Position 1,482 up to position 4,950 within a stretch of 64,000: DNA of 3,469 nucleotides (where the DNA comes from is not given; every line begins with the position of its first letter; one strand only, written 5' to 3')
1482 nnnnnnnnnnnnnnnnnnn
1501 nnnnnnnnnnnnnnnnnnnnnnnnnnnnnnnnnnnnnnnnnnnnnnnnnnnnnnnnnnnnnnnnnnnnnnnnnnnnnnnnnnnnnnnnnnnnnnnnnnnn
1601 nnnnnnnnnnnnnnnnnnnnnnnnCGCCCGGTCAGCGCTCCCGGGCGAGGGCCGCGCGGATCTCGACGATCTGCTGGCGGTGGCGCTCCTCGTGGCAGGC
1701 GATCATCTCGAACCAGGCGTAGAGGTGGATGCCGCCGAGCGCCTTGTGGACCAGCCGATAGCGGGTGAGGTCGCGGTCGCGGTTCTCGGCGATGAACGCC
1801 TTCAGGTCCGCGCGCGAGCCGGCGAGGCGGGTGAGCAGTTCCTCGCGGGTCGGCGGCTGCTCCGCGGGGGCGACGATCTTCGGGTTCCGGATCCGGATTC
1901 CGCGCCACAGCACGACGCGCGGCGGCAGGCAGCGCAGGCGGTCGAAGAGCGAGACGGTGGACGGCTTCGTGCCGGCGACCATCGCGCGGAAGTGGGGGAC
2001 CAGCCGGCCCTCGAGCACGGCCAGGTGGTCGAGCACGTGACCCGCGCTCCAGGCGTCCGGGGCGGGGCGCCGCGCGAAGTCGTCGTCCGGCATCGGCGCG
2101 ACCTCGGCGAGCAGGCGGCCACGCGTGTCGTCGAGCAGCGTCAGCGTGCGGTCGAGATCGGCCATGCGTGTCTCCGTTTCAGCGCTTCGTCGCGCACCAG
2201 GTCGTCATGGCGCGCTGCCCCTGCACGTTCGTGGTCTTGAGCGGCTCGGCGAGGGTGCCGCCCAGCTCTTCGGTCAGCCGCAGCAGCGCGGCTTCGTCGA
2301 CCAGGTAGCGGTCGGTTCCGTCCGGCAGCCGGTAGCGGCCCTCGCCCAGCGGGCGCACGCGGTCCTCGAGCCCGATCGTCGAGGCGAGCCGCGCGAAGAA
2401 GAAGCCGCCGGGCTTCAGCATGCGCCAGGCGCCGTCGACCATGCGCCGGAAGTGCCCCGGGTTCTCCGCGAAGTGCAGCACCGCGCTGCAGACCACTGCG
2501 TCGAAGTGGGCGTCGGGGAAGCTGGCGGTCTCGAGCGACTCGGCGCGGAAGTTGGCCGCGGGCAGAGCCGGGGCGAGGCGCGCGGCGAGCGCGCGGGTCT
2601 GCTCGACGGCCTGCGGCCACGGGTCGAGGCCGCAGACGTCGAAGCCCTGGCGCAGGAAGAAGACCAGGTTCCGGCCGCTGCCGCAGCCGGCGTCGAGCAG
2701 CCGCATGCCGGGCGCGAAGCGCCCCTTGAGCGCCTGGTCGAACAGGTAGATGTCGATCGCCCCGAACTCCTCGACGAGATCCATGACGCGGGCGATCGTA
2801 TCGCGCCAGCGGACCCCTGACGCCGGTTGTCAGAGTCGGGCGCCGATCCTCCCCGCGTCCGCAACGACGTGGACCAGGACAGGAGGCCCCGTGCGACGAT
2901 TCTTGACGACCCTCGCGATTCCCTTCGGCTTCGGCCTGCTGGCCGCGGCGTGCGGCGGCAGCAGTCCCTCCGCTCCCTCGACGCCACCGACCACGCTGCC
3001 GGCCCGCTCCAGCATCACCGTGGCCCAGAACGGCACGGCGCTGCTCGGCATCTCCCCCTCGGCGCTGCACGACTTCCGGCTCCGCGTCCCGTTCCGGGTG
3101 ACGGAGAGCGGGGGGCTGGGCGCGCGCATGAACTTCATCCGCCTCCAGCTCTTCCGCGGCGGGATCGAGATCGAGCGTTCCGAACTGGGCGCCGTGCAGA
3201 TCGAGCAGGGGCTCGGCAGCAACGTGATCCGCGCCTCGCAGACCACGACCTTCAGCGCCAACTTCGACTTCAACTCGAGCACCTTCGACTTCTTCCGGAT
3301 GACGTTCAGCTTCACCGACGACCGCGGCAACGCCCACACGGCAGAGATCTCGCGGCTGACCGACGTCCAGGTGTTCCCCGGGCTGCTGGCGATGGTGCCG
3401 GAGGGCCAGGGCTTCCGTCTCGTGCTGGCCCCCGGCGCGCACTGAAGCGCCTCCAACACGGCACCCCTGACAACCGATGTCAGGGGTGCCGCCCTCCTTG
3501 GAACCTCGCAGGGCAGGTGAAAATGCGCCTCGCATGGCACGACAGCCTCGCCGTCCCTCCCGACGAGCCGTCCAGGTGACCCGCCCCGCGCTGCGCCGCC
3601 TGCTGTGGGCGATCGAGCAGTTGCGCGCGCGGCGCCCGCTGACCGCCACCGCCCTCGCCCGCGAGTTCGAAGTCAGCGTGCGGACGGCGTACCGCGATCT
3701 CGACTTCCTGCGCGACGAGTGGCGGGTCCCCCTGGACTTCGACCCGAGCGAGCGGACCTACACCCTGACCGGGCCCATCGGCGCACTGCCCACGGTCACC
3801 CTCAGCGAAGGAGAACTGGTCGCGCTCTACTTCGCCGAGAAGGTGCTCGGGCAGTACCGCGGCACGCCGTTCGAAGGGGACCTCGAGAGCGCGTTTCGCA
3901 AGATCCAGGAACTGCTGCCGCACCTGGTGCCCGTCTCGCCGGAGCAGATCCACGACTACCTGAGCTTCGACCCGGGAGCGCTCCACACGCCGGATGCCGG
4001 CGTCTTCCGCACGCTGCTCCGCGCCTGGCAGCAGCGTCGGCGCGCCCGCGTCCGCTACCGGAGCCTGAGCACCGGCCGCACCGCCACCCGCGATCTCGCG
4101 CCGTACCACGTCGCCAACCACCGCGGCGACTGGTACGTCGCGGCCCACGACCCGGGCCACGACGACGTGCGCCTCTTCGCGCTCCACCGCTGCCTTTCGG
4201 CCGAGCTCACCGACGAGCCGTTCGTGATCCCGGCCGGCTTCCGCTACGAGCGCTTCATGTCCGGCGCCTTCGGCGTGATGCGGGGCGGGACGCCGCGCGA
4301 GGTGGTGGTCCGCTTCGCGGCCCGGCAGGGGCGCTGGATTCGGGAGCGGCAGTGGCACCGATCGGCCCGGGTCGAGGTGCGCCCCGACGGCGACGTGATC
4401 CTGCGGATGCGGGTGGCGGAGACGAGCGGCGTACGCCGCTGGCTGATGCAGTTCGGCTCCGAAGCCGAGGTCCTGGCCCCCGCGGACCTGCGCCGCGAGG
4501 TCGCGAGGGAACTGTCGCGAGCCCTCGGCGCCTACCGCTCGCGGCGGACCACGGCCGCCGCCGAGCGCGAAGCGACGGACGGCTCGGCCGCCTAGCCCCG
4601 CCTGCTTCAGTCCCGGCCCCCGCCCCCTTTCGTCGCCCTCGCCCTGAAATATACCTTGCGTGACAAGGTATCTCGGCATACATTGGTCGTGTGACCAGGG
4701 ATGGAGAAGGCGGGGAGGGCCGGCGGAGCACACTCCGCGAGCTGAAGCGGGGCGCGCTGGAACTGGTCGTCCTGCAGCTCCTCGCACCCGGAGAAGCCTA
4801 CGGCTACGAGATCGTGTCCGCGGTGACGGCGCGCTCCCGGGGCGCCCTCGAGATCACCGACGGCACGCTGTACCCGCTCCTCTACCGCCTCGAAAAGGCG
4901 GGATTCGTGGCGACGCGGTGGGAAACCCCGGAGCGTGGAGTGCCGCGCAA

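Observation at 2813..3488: Shared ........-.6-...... palindrome on both sides of an orphan lipoprotein gene, next to a WYL regulator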

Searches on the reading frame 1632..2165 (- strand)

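Call 5: search_protein_families(library=pfam, proteins=[window:1632-2165:-], max_evalue=0.01)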
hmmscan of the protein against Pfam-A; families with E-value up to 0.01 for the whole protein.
window:1632-2165:- (177 aa): 3 families
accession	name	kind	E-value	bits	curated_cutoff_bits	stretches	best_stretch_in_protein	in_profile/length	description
PF12867.12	DinB_2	-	7.1e-19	69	24.8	1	11-166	2-128/128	DinB superfamily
PF04978.18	MST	-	0.00014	22.8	27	1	9-130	4-104/149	Mycothiol-S-transferase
PF11716.13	MDMPI_N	-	0.00026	22.2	24.2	1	13-135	3-110/140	Mycothiol maleylpyruvate isomerase N-terminal domain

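Call 77: search_protein_families(library=ncbifam, proteins=[window:1632-2165:-], max_evalue=0.01)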
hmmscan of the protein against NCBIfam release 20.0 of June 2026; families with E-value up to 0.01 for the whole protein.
window:1632-2165:- (177 aa): 1 family
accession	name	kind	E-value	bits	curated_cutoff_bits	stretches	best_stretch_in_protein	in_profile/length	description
TIGR03083.1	TIGR03083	domain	0.00092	19.6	50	1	11-70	2-50/202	maleylpyruvate isomerase family mycothiol-dependent enzyme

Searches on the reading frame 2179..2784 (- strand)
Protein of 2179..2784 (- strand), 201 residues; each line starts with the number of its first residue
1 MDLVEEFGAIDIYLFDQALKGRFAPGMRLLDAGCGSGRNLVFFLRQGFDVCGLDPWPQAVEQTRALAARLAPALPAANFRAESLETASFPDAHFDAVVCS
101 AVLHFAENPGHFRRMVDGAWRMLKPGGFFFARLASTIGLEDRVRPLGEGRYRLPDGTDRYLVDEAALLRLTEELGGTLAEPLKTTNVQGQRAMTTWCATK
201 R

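Call 5: search_protein_families(library=pfam, proteins=[window:2179-2784:-], max_evalue=0.01)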
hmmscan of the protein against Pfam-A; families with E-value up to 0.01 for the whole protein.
window:2179-2784:- (201 aa): 10 families
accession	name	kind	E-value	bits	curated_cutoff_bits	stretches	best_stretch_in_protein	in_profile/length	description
PF08241.18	Methyltransf_11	-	3.8e-19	69.5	21.2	1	30-130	1-94/95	Methyltransferase domain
PF13649.12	Methyltransf_25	-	9.2e-18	65.2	27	1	30-127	2-97/97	Methyltransferase domain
PF08242.18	Methyltransf_12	-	4.1e-15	56.7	30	1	30-129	1-98/98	Methyltransferase domain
PF13489.12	Methyltransf_23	-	7.1e-15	55.6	27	1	22-175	19-158/164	Methyltransferase domain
PF13847.12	Methyltransf_31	-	2.7e-11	43.8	27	1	25-135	3-113/145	Methyltransferase domain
PF03848.20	TehB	-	9e-06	25.7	20.4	1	28-130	33-131/193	Tellurite resistance protein TehB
PF07021.18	MetW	-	0.0019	18.3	21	1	24-111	12-93/193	Methionine biosynthesis protein MetW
PF13679.12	Methyltransf_32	-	0.0033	17.8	27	1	26-104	26-109/143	Methyltransferase domain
PF03291.22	mRNA_G-N7_MeTrfase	-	0.0049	16.4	26.6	0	77-137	124-186/315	mRNA (guanine-N(7))-methyltransferase domain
PF02353.26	CMAS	-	0.0058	16.4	27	1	21-130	58-163/273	Mycolic acid cyclopropane synthetase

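Call 77: search_protein_families(library=ncbifam, proteins=[window:2179-2784:-], max_evalue=0.01)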
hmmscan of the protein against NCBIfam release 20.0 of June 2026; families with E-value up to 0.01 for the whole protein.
window:2179-2784:- (201 aa): 25 families
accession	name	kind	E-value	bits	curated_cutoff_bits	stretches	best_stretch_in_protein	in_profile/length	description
NF045667.1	MTase_DVU1556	equivalog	3.7e-14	52.7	155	1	22-129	19-117/213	DVU_1556 family methyltransferase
NF043040.1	corrin_prot_MT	hypoth_equivalog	2e-11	43.7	180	1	19-129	34-145/216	corrinoid protein-associated methyltransferase CpaM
NF047649.1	MTase_UXPK_star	exception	1.4e-10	40.7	460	1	21-130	73-180/283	methyltransferase/UXPK-star double selenoprotein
TIGR01983.1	UbiG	equivalog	4.7e-10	39.1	102.95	1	26-130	50-150/228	bifunctional 2-polyprenyl-6-hydroxyphenol methylase/3-demethylubiquinol 3-O-methyltransferase UbiG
NF045649.1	2X_seleno_MduS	exception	7.6e-10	38.3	380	1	28-129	44-145/338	methyltransferase domain-containing selenoprotein MduS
NF008992.0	PRK12335.1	equivalog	6.6e-09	35.3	303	1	27-108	124-201/289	SAM-dependent methyltransferase TehB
NF041537.1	ArsM_AhpD_UU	exception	6.9e-09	34.9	510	1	21-130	72-179/345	arsenite methyltransferase/AhpD domain selenoprotein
NF008405.0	PRK11207.1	equivalog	1.2e-08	34.7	218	1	26-128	31-129/198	tellurite resistance methyltransferase TehB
TIGR02021.1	BchM-ChlM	equivalog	2.4e-07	30.4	158.9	1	25-108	54-134/218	magnesium protoporphyrin IX methyltransferase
NF041536.1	ArsM_DUF2284_UU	exception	2.5e-07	29.4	575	1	21-130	72-179/459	arsenite methyltransferase/DUF2284 domain selenoprotein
TIGR02072.1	BioC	equivalog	1.2e-06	28.5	184.95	1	27-130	36-131/244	malonyl-ACP O-methyltransferase BioC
TIGR00477.1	tehB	equivalog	5.7e-06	25.8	219.5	1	28-129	76-172/238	tellurite resistance methyltransferase TehB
NF041820.1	daptide_MTase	equivalog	8.7e-06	25.4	175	1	28-136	39-147/243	daptide-type RiPP biosynthesis methyltransferase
NF004851.0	PRK06202.1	equivalog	8.7e-05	22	243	1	12-109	47-145/237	hypothetical protein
NF008823.0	PRK11873.1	subfamily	0.00017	21.2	263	1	23-129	75-179/272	arsenite methyltransferase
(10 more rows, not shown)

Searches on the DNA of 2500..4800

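Call 78: search_rna_families(source=window, start=2500, end=4800, threshold=evalue, max_evalue=1)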
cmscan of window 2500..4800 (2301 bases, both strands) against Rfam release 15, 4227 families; matches with E-value up to 1: 2.
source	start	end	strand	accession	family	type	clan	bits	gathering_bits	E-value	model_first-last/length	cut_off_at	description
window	3496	3594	-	RF01340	CRISPR-DR29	Gene; CRISPR;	-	21.5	39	0.2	1-37/37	no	CRISPR RNA direct repeat element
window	4736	4795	-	RF01918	mir-1249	Gene; miRNA;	-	20.1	83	0.61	1-75/75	no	mir-1249 microRNA precursor family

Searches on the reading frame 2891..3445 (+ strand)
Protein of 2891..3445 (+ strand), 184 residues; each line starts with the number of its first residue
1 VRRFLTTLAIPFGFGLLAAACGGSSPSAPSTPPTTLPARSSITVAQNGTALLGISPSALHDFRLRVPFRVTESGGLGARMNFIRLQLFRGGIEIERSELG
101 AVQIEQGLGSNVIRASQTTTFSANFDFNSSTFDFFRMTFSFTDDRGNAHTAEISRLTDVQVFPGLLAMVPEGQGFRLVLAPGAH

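Call 5: search_protein_families(library=pfam, proteins=[window:2891-3445:+], max_evalue=0.01)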
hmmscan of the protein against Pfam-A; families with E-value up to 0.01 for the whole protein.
window:2891-3445:+ (184 aa): 0 families

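Call 51: find_homologous_proteins(query=window:2891-3445:+, max_evalue=0.001)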
Query window:2891-3445:+ (184 aa): 15 proteins with E <= 0.001 among 716 candidates.
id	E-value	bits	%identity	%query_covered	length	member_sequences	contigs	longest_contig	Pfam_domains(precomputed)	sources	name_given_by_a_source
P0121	9.6e-113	392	99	100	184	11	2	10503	-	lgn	-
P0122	3.0e-89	315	83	99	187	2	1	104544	-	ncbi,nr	ncbi:MAG: hypothetical protein NDJ94_01060 [Vicinamibacteria bacterium]|nr:hypothetical protein [Vic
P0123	6.6e-36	142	51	73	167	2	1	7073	-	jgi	jgi:hypothetical protein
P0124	5.8e-34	135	74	53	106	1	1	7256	-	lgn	-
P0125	1.0e-33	135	50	82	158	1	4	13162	-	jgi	jgi:hypothetical protein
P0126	1.7e-32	131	47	77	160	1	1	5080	-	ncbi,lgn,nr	ncbi:MAG TPA: hypothetical protein VMR21_16860 [Vicinamibacteria bacterium]|nr:hypothetical protein 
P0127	6.6e-30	122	47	78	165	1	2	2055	-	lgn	-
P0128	8.8e-30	122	49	80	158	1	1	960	-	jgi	jgi:hypothetical protein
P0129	4.0e-28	116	43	77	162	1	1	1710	-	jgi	jgi:hypothetical protein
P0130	2.6e-23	101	41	83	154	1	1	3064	-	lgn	-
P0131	8.9e-23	99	44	72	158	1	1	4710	-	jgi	jgi:hypothetical protein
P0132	7.8e-22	96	46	60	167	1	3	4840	-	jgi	jgi:hypothetical protein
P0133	1.2e-21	95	41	70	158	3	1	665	-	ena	-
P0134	1.5e-20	92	41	80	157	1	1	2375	-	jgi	jgi:hypothetical protein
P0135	1.1e-12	66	43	34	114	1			-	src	-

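Call 54: find_encoding_contigs(protein=P0125, flank=4000, max_places=2)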
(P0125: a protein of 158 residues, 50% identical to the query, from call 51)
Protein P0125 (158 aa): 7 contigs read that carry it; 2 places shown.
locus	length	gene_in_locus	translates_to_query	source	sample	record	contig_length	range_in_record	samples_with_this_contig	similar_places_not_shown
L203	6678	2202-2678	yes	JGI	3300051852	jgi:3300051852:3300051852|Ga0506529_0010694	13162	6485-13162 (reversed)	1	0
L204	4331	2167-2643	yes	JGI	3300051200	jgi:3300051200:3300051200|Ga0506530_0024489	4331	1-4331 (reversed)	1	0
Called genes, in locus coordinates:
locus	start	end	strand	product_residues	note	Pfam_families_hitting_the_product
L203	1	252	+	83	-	?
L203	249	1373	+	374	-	PF13439:Glyco_transf_4, PF13579:Glyco_trans_4_4, PF13477:Glyco_trans_4_2, PF20706:GT4-conflict, PF00534:Glycos_transf_1, PF13692:Glyco_trans_1_4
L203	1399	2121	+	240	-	PF02585:PIG-L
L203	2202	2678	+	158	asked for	-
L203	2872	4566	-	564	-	PF03109:ABC1, PF01636:APH (weak), PF27536:UbiB_helical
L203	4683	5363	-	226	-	PF03692:CxxCxxCC (weak)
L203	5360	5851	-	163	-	PF01252:Peptidase_A8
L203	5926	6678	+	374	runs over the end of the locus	PF02805:Ada_Zn_binding, PF00165:HTH_AraC (weak), PF12833:HTH_18, PF02870:Methyltransf_1N (weak), PF01035:DNA_binding_1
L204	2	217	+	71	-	?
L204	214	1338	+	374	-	PF13439:Glyco_transf_4, PF13579:Glyco_trans_4_4, PF13477:Glyco_trans_4_2, PF20706:GT4-conflict, PF00534:Glycos_transf_1, PF13692:Glyco_trans_1_4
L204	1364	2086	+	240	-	PF02585:PIG-L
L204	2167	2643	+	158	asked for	-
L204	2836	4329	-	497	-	?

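Call 55: find_encoding_contigs(protein=P0123, flank=4000, max_places=2)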
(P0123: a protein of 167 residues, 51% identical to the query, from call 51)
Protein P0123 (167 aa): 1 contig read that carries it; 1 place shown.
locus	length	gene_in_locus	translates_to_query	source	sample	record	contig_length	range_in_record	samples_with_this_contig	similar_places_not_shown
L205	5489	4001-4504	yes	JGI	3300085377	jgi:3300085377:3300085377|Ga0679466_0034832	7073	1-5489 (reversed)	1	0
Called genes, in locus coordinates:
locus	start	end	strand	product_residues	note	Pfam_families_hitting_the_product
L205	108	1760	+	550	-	PF10079:Rossmann-like_BshC, PF24850:CC_BshC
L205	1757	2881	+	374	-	PF13439:Glyco_transf_4, PF13579:Glyco_trans_4_4, PF13477:Glyco_trans_4_2, PF20706:GT4-conflict, PF00534:Glycos_transf_1, PF13692:Glyco_trans_1_4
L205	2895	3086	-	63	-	PF05532:CsbD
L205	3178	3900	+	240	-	PF02585:PIG-L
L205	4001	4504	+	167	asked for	-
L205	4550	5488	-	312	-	?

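Call 56: find_encoding_contigs(protein=P0131, flank=4000, max_places=2)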
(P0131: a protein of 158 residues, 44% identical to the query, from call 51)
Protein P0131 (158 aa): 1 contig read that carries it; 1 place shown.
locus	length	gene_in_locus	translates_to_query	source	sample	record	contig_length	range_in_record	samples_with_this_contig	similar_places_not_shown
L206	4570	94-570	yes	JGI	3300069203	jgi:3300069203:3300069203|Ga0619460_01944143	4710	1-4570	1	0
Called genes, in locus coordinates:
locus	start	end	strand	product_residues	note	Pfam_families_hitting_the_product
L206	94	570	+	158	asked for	-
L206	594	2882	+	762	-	PF00916:Sulfate_transp, PF01740:STAS, PF13466:STAS_2 (weak), PF00027:cNMP_binding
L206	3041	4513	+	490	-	PF03976:PPK2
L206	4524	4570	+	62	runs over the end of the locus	?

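Call 58: predict_structure(alignment_id=A2)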
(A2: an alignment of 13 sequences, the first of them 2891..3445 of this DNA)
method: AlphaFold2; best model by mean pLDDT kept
length: 184 residues; sequences in the alignment: 13
mean_pLDDT: 83.1   pTM: 0.71
mean pLDDT of the five models: 83.1, 82.4, 81.8, 77.1, 76.5
residues with pLDDT >= 90: 106; 70-90: 38; 50-70: 21; < 50: 19
segments of 3 or more residues with pLDDT < 50: 1-3, 11-20, 22-24
pLDDT, mean of each block of 10 residues (from residue 1): 49 46 55 73 94 92 95 94 96 96 90 94 94 95 94 89 78 83 59
secondary structure, 60 per line:
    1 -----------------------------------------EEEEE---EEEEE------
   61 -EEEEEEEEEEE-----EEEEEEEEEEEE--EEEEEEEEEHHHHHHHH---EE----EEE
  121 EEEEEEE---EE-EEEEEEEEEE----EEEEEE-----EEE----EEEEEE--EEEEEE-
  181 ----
elements in order: E42-46 E50-54 E62-72 E78-89 E92-100 H101-108 E118-127 E134-143 E148-153 E159-161 E166-171 E174-179

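Call 66: find_encoding_contigs(protein=P0124, flank=3000, max_places=3)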
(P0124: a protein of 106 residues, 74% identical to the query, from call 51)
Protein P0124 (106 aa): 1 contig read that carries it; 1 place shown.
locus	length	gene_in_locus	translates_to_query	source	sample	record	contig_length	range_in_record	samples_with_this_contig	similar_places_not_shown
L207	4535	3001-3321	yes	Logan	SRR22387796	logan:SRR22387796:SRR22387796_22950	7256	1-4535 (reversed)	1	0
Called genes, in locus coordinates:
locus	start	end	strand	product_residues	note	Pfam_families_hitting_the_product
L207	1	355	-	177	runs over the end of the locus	PF12867:DinB_2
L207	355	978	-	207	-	PF13489:Methyltransf_23, PF03848:TehB (weak), PF13649:Methyltransf_25, PF13847:Methyltransf_31, PF08241:Methyltransf_11, PF08242:Methyltransf_12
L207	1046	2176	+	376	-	-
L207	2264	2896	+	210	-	-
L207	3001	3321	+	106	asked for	-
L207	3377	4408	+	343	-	PF08279:HTH_11 (weak), PF13280:WYL, PF25583:WCX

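Call 67: find_encoding_contigs(protein=P0126, flank=3000, max_places=2)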
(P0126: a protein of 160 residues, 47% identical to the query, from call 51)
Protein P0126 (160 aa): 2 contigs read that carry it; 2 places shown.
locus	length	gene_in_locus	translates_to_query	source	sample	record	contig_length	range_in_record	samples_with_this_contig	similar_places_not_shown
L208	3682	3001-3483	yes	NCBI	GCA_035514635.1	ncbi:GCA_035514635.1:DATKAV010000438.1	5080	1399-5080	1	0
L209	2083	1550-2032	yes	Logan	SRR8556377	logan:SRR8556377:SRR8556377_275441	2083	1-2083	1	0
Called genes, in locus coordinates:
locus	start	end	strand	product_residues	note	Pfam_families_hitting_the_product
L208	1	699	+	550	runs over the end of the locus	PF10079:Rossmann-like_BshC, PF24850:CC_BshC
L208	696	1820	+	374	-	PF13439:Glyco_transf_4, PF13579:Glyco_trans_4_4, PF13477:Glyco_trans_4_2, PF20706:GT4-conflict, PF00534:Glycos_transf_1, PF13692:Glyco_trans_1_4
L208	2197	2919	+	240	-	PF02585:PIG-L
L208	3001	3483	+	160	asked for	-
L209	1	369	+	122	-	?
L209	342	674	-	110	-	PF00072:Response_reg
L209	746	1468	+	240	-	PF02585:PIG-L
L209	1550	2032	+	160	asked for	-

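Call 76: search_protein_families(library=padloc, proteins=[window:2891-3445:+], max_evalue=0.01)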
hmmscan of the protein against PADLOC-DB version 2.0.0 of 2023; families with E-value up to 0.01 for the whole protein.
window:2891-3445:+ (184 aa): 0 families

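Call 77: search_protein_families(library=ncbifam, proteins=[window:2891-3445:+], max_evalue=0.01)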
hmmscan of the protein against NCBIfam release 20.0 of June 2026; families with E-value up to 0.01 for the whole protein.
window:2891-3445:+ (184 aa): 1 family
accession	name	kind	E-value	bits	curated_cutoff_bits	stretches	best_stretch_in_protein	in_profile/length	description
NF058595.1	invert_tail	domain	0.0046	17.3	37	1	4-45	53-96/113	lipo-invert putative C-terminal anchoring domain-containing protein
